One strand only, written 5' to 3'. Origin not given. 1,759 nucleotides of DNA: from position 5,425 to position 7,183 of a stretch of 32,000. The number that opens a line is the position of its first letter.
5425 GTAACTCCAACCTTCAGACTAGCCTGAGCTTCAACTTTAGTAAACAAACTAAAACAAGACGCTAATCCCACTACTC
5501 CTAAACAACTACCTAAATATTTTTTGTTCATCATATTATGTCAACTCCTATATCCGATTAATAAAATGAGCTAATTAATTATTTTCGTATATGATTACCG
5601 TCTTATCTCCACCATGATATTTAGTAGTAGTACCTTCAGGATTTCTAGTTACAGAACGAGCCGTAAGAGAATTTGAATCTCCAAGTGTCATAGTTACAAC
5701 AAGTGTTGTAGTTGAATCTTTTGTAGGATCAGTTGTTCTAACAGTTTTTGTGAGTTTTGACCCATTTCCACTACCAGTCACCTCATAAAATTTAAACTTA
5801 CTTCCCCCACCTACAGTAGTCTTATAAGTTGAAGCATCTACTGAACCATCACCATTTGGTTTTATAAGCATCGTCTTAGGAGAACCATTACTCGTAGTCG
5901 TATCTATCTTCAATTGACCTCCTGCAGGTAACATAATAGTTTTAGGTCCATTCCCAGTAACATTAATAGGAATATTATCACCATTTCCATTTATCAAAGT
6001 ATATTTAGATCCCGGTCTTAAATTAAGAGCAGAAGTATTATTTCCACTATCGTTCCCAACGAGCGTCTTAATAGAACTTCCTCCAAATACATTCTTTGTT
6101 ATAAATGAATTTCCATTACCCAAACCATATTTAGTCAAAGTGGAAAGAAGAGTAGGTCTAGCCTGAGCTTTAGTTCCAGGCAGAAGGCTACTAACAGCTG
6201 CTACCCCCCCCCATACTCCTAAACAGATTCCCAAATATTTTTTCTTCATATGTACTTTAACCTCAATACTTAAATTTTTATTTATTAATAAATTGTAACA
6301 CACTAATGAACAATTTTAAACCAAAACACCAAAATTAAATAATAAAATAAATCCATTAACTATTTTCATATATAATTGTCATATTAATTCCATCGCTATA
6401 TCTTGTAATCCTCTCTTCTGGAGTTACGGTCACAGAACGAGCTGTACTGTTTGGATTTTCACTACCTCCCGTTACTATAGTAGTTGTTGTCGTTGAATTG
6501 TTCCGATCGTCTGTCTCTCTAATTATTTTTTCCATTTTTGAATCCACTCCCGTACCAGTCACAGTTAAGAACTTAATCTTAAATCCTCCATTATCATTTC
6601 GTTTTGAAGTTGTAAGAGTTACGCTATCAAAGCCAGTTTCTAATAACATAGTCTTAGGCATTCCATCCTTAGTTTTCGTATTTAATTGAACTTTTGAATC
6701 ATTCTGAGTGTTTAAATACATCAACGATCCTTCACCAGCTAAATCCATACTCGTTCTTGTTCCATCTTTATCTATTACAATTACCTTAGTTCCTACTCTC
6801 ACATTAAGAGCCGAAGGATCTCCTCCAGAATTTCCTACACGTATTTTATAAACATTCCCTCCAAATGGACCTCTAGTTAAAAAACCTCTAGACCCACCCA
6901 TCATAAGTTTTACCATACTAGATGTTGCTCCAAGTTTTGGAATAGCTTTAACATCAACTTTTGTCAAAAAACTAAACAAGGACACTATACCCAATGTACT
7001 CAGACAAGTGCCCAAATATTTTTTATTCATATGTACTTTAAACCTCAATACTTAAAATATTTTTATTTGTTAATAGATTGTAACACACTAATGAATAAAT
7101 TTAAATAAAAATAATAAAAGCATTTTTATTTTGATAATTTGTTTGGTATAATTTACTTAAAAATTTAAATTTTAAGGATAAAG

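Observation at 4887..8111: Cluster of four paralogous secreted Thr/Gly/Asn-rich proteins with no recognisable domain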

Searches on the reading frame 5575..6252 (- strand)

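Call 5: search_protein_families(library=pfam, proteins=[window:5575-6252:-], max_evalue=1)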
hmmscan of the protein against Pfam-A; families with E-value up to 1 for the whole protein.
window:5575-6252:- (225 aa): 0 families

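Call 6: search_protein_families(library=ncbifam, proteins=[window:5575-6252:-], max_evalue=1)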
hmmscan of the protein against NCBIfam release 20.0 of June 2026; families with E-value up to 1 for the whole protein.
window:5575-6252:- (225 aa): 1 family
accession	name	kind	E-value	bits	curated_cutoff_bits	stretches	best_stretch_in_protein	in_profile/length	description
TIGR03094.1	sulfo_cyanin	equivalog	0.2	11.1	168.4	1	68-134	54-115/195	sulfocyanin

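Call 77: search_protein_families(library=phrogs, proteins=[window:5575-6249:-], max_evalue=0.1)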
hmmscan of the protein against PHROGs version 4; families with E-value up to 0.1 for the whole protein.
window:5575-6249:- (224 aa): 0 families

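Call 78: search_protein_families(library=padloc, proteins=[window:5575-6249:-], max_evalue=0.1)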
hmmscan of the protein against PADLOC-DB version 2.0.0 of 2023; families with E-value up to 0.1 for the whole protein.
window:5575-6249:- (224 aa): 0 families

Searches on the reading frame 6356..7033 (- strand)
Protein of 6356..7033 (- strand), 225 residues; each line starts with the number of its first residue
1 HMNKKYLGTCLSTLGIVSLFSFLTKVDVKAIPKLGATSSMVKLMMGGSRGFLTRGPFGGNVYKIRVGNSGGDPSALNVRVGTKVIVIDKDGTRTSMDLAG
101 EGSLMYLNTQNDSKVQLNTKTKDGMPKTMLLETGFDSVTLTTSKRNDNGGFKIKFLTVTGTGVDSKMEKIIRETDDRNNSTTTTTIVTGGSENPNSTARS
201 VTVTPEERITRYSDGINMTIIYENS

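Call 5: search_protein_families(library=pfam, proteins=[window:6356-7033:-], max_evalue=1)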
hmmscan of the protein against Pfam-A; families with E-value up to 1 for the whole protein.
window:6356-7033:- (225 aa): 0 families

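Call 6: search_protein_families(library=ncbifam, proteins=[window:6356-7033:-], max_evalue=1)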
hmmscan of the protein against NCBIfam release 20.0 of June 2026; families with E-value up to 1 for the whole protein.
window:6356-7033:- (225 aa): 0 families

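Call 11: find_homologous_proteins(query=window:6356-7030:-, max_evalue=0.001)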
Query window:6356-7030:- (224 aa): 1 proteins with E <= 0.001 among 524 candidates.
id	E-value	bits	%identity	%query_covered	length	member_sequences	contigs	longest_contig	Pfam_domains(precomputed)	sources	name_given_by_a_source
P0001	1.6e-124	432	92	100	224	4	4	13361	-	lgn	-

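Call 12: find_encoding_contigs(protein=P0001, flank=10000, max_places=6)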
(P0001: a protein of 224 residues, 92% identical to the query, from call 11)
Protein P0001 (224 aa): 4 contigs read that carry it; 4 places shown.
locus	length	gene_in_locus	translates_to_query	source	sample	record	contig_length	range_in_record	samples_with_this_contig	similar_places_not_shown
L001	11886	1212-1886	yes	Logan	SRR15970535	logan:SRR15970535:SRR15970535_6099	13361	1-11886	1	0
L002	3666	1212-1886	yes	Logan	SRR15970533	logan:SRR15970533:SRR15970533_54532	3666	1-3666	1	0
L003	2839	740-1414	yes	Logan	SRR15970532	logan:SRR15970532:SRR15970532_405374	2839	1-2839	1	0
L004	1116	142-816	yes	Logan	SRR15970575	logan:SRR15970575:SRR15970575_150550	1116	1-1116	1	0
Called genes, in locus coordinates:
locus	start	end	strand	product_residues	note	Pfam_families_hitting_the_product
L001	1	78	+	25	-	?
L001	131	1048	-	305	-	-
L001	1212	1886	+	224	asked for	-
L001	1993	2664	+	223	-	-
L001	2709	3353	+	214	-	-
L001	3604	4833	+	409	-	PF05193:Peptidase_M16_C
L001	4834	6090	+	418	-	PF00675:Peptidase_M16, PF05193:Peptidase_M16_C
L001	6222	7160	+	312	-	PF01795:Methyltransf_5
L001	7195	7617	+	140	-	PF04977:DivIC (weak)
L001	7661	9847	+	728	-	PF03717:PBP_dimer, PF00905:Transpeptidase, PF03793:PASTA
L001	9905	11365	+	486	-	PF01225:Mur_ligase (weak), PF08245:Mur_ligase_M, PF02875:Mur_ligase_C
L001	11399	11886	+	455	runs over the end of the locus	PF01225:Mur_ligase (weak), PF08245:Mur_ligase_M, PF02875:Mur_ligase_C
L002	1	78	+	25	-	?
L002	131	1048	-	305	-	-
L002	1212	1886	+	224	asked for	-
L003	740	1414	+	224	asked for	-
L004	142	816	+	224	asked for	-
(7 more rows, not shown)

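Call 27: search_protein_representatives(alignment_id=A2)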
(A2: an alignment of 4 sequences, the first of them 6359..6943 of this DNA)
Query: 4 sequences, 194 profile positions. Proteins with E-value up to 0.001 (for the whole library): 9; up to 1e-10: 4; up to 1e-30: 4. The best 9 are listed.
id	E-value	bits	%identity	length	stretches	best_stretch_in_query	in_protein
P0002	2.2e-76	272.2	-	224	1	2-194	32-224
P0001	3.8e-76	271.4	-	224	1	1-194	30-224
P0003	2.3e-71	255.8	-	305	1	2-193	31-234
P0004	3.4e-57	209.6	-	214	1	2-194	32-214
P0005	7.3e-09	51.9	-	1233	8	29-114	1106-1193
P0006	1.0e-06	44.9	-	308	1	9-193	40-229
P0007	1.0e-04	38.4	-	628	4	27-73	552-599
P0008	2.4e-04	37.2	-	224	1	12-146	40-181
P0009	3.7e-04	36.5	-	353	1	7-184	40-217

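Call 29: predict_structure(alignment_id=A2)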
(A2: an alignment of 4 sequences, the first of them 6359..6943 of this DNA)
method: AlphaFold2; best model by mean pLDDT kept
length: 195 residues; sequences in the alignment: 4
mean_pLDDT: 75.8   pTM: 0.72
mean pLDDT of the five models: 75.8, 75.8, 68.8, 59.6, 44.1
residues with pLDDT >= 90: 34; 70-90: 106; 50-70: 35; < 50: 20
segments of 3 or more residues with pLDDT < 50: 1-18
pLDDT, mean of each block of 10 residues (from residue 1): 34 47 66 71 69 88 86 78 85 84 77 85 84 75 89 84 73 91 76 71
secondary structure, 60 per line:
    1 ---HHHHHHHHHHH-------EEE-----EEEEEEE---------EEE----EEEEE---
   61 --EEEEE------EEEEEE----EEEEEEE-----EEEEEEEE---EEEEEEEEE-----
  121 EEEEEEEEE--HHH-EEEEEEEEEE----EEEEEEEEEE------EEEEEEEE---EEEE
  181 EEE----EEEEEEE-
elements in order: H4-14 E22-24 E30-36 E46-48 E53-57 E63-67 E74-79 E84-90 E96-103 E107-115 E121-129 E136-145 E150-159 E166-173 E177-183 E188-194

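Call 31: find_encoding_contigs(protein=P0006, flank=10000, max_places=4)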
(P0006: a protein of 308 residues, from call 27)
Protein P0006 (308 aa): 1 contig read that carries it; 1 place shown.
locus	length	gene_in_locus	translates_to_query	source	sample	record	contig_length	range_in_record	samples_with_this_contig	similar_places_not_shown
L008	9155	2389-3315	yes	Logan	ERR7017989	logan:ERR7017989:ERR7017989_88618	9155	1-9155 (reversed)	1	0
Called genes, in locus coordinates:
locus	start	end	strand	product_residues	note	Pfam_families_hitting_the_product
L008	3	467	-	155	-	?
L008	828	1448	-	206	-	-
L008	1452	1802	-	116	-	-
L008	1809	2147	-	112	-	-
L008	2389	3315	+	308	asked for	-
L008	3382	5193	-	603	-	PF00664:ABC_membrane, PF00005:ABC_tran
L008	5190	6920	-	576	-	PF00664:ABC_membrane, PF00005:ABC_tran, PF02463:SMC_N (faint)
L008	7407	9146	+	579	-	PF13187:Fer4_9 (faint), PF13510:Fer2_4, PF22609:Fe_hydrogense_Fe-S_bd, PF14697:Fer4_21 (weak), PF12838:Fer4_7, PF00037:Fer4 (weak), PF02906:Fe_hyd_lg_C, PF02256:Fe_hyd_SSU, +4 more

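Call 32: find_encoding_contigs(protein=P0008, flank=10000, max_places=4)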
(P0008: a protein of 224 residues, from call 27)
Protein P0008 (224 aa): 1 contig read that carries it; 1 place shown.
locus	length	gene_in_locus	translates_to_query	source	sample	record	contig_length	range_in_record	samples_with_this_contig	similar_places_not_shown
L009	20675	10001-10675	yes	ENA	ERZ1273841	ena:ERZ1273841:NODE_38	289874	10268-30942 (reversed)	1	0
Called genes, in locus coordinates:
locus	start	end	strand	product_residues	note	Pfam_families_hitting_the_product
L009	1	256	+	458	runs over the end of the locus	PF04055:Radical_SAM, PF06968:BATS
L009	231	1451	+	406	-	PF03193:RsgA_GTPase (faint), PF00350:Dynamin_N (faint), PF01926:MMR_HSR1, PF02421:FeoB_N (weak), PF00009:GTP_EFTU (weak), PF16897:MMR_HSR1_Xtn (weak), PF18128:HydF_dimer, PF18133:HydF_tetramer, +1 more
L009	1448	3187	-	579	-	PF13187:Fer4_9 (faint), PF13510:Fer2_4, PF22609:Fe_hydrogense_Fe-S_bd, PF14697:Fer4_21 (weak), PF12838:Fer4_7, PF00037:Fer4 (weak), PF02906:Fe_hyd_lg_C, PF02256:Fe_hyd_SSU, +4 more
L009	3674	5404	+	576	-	PF00664:ABC_membrane, PF02463:SMC_N (faint), PF00005:ABC_tran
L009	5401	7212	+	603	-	PF00664:ABC_membrane, PF00005:ABC_tran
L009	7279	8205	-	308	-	-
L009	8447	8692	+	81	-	-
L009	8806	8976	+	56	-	-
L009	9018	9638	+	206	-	-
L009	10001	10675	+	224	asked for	-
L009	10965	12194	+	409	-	PF05193:Peptidase_M16_C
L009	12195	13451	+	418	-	PF00675:Peptidase_M16, PF05193:Peptidase_M16_C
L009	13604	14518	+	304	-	PF01795:Methyltransf_5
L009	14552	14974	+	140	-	PF04977:DivIC (weak)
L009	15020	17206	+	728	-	PF03717:PBP_dimer, PF00905:Transpeptidase, PF13354:Beta-lactamase2 (faint), PF03793:PASTA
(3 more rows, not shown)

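Call 33: find_encoding_contigs(protein=P0009, flank=10000, max_places=4)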
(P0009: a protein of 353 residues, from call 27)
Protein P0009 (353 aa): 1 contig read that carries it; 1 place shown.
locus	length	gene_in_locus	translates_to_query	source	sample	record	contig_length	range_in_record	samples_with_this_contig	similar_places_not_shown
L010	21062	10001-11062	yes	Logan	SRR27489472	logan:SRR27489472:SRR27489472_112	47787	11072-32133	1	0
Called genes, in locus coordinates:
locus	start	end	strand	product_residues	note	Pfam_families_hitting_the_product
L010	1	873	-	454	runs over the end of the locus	PF08245:Mur_ligase_M, PF02875:Mur_ligase_C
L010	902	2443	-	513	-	PF08245:Mur_ligase_M, PF02875:Mur_ligase_C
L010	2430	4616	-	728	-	PF03717:PBP_dimer, PF00905:Transpeptidase, PF03793:PASTA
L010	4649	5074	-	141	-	-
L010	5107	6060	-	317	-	PF01795:Methyltransf_5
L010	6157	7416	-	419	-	PF00675:Peptidase_M16, PF05193:Peptidase_M16_C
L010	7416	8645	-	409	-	PF05193:Peptidase_M16_C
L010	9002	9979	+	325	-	-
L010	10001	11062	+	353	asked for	-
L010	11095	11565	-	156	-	PF06271:RDD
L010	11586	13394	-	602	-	PF00664:ABC_membrane, PF00005:ABC_tran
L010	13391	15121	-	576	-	PF00664:ABC_membrane, PF02463:SMC_N (faint), PF00005:ABC_tran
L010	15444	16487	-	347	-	-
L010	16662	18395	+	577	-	PF13510:Fer2_4, PF12837:Fer4_6 (faint), PF22609:Fe_hydrogense_Fe-S_bd, PF14697:Fer4_21 (weak), PF12838:Fer4_7 (weak), PF00037:Fer4 (weak), PF02906:Fe_hyd_lg_C, PF02256:Fe_hyd_SSU, +1 more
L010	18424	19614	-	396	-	PF00350:Dynamin_N (faint), PF01926:MMR_HSR1, PF02421:FeoB_N (weak), PF02492:cobW (faint), PF00009:GTP_EFTU (weak), PF16897:MMR_HSR1_Xtn (weak), PF18128:HydF_dimer, PF18133:HydF_tetramer, +1 more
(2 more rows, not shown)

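Call 39: fold_search(model_id=the predicted structure, library=pdb)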
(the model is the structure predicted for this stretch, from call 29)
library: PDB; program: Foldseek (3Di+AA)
matches with E <= 10: 661; with E <= 0.001: 0
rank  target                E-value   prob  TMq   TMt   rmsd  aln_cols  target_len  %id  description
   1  6czj_B                9.6e-02  0.41  0.18  0.27  15.8       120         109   15  Structure of a redesigned beta barrel, b10 (released 2018-09-19)
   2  6byx_B                1.2e-01  0.41  0.21  0.11  12.1       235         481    7  Complex structure of LOR107 mutant (R259N) with tetrasaccharide substrate (released 2018-02-07)
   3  6sd0_A                1.4e-01  0.33  0.21  0.05  20.4       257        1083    8  Structure of beta-galactosidase from Thermotoga maritima. (released 2020-01-15)
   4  6byt_A                1.6e-01  0.38  0.21  0.11  12.2       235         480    7  Complex structure of LOR107 mutant (R320) with tetrasaccharide substrate (released 2018-02-07)
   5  6byx_A                1.8e-01  0.41  0.21  0.11  12.2       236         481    6  Complex structure of LOR107 mutant (R259N) with tetrasaccharide substrate (released 2018-02-07)
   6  3t2p_A                1.8e-01  0.23  0.20  0.05  21.2       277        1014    7  E. coli (lacZ) beta-galactosidase (S796D) in complex with IPTG (released 2012-01-18)
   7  7e7n                  2.3e-01  0.28  0.23  0.19  15.7       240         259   10  Crystal structure of RSL mutant-R17A/R108A/R199A in complex with R3F (released 2021-04-14)
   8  9hki_A                2.6e-01  0.21  0.20  0.05  20.8       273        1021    7  Plunge-frozen beta-galactosidase (released 2025-12-17)
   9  6byt_B                2.7e-01  0.30  0.21  0.11  12.4       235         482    7  Complex structure of LOR107 mutant (R320) with tetrasaccharide substrate (released 2018-02-07)
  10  3i3b_A                2.8e-01  0.16  0.20  0.06  20.6       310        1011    7  E.coli (lacz) Beta-Galactosidase (M542A) in Complex with D-Galactopyranosyl-1-on (released 2010-05-12)
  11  3muy_1                2.8e-01  0.16  0.20  0.05  22.3       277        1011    6  E. coli (lacZ) beta-galactosidase (R599A) (released 2011-03-16)
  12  6jq9_A                3.0e-01  0.28  0.21  0.11  13.0       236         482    7  Crystal structure of a lyase from Alteromonas sp. (released 2020-04-01)
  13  3t2p_B                3.0e-01  0.20  0.20  0.05  21.2       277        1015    7  E. coli (lacZ) beta-galactosidase (S796D) in complex with IPTG (released 2012-01-18)
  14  3j7h_A                3.1e-01  0.33  0.25  0.06  21.7       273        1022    8  Structure of beta-galactosidase at 3.2-A resolution obtained by cryo-electron microscopy (released 2014-07-30)
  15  3k25_A                3.1e-01  0.15  0.22  0.16  18.0       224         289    8  Crystal Structure of Slr1438 protein from Synechocystis sp. PCC 6803, Northeast Structural Genomics Consortium Target  (released 2009-10-13)
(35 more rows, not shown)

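Call 46: find_homologous_proteins(query=A3, max_evalue=0.01)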
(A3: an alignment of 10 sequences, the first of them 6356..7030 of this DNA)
Query A3 (10 sequences) (224 aa, profile of the alignment): 9 proteins with E <= 0.01 among 8000 candidates.
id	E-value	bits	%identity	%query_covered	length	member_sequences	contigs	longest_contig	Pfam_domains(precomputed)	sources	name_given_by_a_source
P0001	3.4e-62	228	92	100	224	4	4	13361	-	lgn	-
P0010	1.0e-53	200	41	8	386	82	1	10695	-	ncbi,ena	-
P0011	6.5e-45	171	86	3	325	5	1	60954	-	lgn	-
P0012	3.9e-37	146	50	5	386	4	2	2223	-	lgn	-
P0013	1.1e-33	135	37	12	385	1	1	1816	-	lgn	-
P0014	1.4e-30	125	28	25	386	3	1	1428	-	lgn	-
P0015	1.6e-27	115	-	-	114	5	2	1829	-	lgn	-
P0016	5.3e-21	93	-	-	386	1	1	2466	-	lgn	-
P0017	5.6e-19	87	-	-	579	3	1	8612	-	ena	-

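Call 49: list_cluster_members(proteins=[P0010, P0017])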
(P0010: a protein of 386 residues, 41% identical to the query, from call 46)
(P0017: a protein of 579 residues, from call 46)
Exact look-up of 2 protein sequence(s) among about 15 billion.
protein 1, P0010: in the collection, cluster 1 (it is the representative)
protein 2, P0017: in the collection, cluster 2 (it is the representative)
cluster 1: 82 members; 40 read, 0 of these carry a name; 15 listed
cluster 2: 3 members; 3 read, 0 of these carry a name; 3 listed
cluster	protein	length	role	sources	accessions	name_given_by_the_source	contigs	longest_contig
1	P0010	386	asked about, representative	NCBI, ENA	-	-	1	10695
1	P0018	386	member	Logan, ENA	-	-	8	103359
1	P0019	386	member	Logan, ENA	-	-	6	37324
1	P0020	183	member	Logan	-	-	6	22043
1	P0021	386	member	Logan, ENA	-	-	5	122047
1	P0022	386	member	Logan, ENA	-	-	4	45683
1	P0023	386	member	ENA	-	-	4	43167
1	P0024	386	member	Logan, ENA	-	-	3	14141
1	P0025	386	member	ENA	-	-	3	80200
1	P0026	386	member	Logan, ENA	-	-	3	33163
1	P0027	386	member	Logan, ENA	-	-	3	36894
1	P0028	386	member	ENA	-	-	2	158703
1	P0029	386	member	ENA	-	-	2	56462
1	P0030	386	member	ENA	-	-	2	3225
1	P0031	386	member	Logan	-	-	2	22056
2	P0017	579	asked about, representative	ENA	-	-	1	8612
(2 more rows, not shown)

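Call 70: search_protein_families(library=pfam, proteins=[P0010, P0017, P0009, P0006, P0011, P0008], max_evalue=1)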
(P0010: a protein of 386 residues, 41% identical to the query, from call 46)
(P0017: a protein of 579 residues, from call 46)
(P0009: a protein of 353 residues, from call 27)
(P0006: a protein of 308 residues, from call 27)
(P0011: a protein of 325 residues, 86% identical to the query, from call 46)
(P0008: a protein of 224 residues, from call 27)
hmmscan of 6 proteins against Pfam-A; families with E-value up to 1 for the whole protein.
P0010 (386 aa): 0 families

P0017 (579 aa): 1 family
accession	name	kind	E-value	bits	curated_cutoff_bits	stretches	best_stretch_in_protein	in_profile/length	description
PF05067.18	Mn_catalase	-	0.062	12.7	27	0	98-141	195-238/284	Manganese containing catalase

P0009 (353 aa): 2 families
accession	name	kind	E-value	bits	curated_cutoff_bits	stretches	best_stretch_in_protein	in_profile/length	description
PF10988.14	DUF2807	-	0.012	15.9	24.2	1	104-205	8-106/181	Putative auto-transporter adhesin, head GIN domain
PF23886.1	DUF7239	-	0.031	14.9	24.6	1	95-147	42-94/112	Family of unknown function (DUF7239)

P0006 (308 aa): 1 family
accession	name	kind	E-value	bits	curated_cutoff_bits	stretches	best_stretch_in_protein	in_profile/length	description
PF21029.3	RMC1_N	-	0.17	12.4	27.3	1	85-152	9-76/119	Regulator of MON1-CCZ1 complex, N-terminal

P0011 (325 aa): 3 families
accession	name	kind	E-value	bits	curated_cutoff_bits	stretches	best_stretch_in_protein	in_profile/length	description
PF05606.16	DUF777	-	0.076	13.2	25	1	276-323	12-59/135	Borrelia burgdorferi protein of unknown function (DUF777)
PF00874.25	PRD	-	0.15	12.8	23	0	108-150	29-71/90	PRD domain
PF10298.14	WhiA_N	-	0.31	11.6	23.4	1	115-148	31-64/86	WhiA N-terminal LAGLIDADG-like domain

P0008 (224 aa): 0 families

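Call 76: search_solved_structures(query=A2, max_evalue=10)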
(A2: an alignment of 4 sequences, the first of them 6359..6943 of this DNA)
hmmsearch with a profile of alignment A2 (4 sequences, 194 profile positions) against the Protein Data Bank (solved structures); distinct sequences matched with E-value up to 10: 5.
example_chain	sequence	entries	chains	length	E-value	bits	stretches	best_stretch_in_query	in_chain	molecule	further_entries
8g4l_bm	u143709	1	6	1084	0.02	17.8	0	83-137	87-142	Titin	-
3lpw_A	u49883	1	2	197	0.25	14.2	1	93-139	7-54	A77-A78 domain from Titin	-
6pv7_F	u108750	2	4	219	0.74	12.7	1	75-115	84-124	IgG2b Fab heavy chain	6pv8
5my5_A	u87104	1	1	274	1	12.2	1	55-101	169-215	ABC transporter periplasmic substrate-binding protein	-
3kn3_A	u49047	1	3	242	1.3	11.9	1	54-104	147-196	PUTATIVE PERIPLASMIC PROTEIN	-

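Call 77: search_protein_families(library=phrogs, proteins=[window:6356-7030:-], max_evalue=0.1)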
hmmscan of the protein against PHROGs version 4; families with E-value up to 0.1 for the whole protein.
window:6356-7030:- (224 aa): 0 families

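Call 78: search_protein_families(library=padloc, proteins=[window:6356-7030:-], max_evalue=0.1)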
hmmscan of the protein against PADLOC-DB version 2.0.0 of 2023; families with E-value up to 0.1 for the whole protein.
window:6356-7030:- (224 aa): 0 families
